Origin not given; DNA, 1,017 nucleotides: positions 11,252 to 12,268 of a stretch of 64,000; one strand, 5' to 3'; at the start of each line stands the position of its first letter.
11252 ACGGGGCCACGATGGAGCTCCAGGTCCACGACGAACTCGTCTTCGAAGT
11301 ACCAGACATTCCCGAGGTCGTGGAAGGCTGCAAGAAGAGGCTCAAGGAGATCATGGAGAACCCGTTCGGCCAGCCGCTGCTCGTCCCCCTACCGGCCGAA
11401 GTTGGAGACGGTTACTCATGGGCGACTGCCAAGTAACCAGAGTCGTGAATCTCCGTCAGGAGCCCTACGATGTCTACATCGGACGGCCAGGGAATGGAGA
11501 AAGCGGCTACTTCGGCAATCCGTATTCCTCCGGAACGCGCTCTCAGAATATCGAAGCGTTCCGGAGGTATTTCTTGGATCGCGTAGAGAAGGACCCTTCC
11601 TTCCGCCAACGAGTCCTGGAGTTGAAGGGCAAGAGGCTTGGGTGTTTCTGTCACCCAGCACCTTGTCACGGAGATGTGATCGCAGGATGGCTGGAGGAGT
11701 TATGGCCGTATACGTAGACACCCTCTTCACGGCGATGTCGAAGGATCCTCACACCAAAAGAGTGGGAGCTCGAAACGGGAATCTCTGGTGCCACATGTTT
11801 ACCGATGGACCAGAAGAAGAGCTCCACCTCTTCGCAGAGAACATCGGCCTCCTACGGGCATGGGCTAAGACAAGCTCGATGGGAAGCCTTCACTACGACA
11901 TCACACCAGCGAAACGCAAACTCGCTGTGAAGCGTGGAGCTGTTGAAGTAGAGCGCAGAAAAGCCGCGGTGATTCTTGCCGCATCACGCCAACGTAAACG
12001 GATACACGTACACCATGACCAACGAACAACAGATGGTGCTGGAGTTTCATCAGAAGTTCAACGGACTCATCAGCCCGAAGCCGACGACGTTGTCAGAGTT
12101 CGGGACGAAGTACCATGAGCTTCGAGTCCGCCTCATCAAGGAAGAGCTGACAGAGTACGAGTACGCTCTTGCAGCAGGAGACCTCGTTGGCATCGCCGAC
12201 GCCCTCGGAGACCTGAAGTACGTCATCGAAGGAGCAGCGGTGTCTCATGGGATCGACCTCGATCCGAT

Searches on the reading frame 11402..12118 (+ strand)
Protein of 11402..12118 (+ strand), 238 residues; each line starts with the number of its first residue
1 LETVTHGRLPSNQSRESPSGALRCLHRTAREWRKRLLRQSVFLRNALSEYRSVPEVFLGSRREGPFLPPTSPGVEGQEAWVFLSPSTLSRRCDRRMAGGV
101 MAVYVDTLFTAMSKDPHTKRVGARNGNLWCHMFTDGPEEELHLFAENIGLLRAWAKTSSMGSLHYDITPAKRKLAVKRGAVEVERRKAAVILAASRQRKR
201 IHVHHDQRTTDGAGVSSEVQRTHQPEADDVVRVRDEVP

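Call 92: search_protein_families(library=pfam, proteins=[window:11402-12118:+], max_evalue=0.01)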
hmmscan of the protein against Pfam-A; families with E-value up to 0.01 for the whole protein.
window:11402-12118:+ (238 aa): 1 family
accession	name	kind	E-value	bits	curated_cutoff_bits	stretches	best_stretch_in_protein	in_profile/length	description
PF13223.11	DUF4031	-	3.1e-17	63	25.6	1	124-194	10-75/76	Protein of unknown function (DUF4031)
